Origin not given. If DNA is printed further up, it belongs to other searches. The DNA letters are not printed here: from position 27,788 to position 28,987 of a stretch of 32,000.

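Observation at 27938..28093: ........-CTERM-like sorting signal preceded by a 16-residue poly-Thr stalk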

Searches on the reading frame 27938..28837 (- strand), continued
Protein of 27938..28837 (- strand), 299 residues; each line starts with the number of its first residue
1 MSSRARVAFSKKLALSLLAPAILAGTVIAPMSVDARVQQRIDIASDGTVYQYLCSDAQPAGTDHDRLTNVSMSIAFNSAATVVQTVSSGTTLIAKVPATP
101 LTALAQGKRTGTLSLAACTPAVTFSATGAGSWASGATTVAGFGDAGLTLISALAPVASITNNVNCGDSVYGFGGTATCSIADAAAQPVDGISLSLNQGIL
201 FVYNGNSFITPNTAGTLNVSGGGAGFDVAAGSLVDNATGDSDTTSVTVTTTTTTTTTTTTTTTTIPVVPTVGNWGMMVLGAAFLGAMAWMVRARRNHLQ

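Call 65: search_protein_families(library=ncbifam, proteins=[P0008, P0009, P0029, P0043, P0051, P0040, P0069, P0056, P0002, P0005], max_evalue=0.001)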
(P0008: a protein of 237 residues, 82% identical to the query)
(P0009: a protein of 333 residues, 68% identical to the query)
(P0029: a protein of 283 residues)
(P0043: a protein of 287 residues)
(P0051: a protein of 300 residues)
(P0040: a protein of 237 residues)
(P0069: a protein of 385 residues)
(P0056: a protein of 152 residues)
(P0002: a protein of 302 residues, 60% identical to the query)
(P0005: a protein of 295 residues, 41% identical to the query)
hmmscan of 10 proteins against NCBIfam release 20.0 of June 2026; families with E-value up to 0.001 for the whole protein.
P0008 (237 aa): 1 family
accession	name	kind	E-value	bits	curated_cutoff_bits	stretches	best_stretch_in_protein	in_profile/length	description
TIGR04174.1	IPTL_CTERM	subfamily_domain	3.4e-05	24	20.5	1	206-232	1-26/27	IPTL-CTERM sorting domain-containing protein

P0009 (333 aa): 1 family
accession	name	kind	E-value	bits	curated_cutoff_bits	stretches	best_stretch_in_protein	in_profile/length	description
NF045625.1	IBP_CFB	equivalog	1.5e-44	152.3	400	1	35-253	67-274/275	ice-binding protein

P0029 (283 aa): 1 family
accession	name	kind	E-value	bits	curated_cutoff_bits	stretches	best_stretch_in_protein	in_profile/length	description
TIGR04174.1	IPTL_CTERM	subfamily_domain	4.7e-05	23.6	20.5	1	253-280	1-27/27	IPTL-CTERM sorting domain-containing protein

P0043 (287 aa): 2 families
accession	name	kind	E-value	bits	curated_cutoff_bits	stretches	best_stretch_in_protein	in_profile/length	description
TIGR04174.1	IPTL_CTERM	subfamily_domain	4.8e-06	26.7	20.5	1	257-284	1-27/27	IPTL-CTERM sorting domain-containing protein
NF033207.2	midcut_by_XrtH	subfamily_domain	0.00032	20.8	45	0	245-279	27-58/175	midcut-by-XrtH protein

P0051 (300 aa): 0 families

P0040 (237 aa): 1 family
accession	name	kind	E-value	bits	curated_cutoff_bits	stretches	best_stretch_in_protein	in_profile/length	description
NF045625.1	IBP_CFB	equivalog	2.2e-30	105.9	400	1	17-171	123-274/275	ice-binding protein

P0069 (385 aa): 0 families

P0056 (152 aa): 0 families

P0002 (302 aa): 0 families

P0005 (295 aa): 1 family
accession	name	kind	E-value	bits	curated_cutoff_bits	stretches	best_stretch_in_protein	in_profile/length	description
NF033207.2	midcut_by_XrtH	subfamily_domain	0.00052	20.1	45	1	226-289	4-63/175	midcut-by-XrtH protein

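Call 72: find_encoding_contigs(protein=P0029, flank=10000, max_places=3)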
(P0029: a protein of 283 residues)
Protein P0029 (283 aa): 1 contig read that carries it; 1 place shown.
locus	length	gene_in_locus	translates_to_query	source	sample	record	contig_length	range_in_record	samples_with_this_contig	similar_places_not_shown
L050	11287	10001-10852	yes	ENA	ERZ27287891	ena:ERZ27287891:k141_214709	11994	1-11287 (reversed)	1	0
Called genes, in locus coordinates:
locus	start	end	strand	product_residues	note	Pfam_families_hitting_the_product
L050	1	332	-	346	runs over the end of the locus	?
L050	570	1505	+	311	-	PF13439:Glyco_transf_4 (weak), PF13579:Glyco_trans_4_4 (faint), PF00534:Glycos_transf_1, PF13692:Glyco_trans_1_4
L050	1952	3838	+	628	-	PF13439:Glyco_transf_4, PF13579:Glyco_trans_4_4, PF00534:Glycos_transf_1, PF13692:Glyco_trans_1_4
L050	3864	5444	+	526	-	PF00534:Glycos_transf_1, PF13692:Glyco_trans_1_4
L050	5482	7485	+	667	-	PF04055:Radical_SAM, PF13186:SPASM, PF08241:Methyltransf_11, PF13649:Methyltransf_25 (weak)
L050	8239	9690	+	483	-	PF00535:Glycos_transf_2, PF10111:Glyco_tranf_2_2 (faint), PF13641:Glyco_tranf_2_3, PF13632:Glyco_trans_2_3 (weak)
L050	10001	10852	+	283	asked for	-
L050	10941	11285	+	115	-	?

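Call 73: find_encoding_contigs(protein=P0043, flank=10000, max_places=3)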
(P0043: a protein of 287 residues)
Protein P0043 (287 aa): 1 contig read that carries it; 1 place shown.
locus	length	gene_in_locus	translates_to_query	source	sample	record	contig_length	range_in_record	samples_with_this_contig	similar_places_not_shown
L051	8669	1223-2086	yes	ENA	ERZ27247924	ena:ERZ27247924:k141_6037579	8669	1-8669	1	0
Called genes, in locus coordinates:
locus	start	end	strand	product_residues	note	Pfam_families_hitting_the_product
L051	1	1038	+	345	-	?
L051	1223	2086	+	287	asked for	-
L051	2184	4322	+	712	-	PF10131:PTPS_related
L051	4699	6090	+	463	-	-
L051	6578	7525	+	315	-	-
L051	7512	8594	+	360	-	-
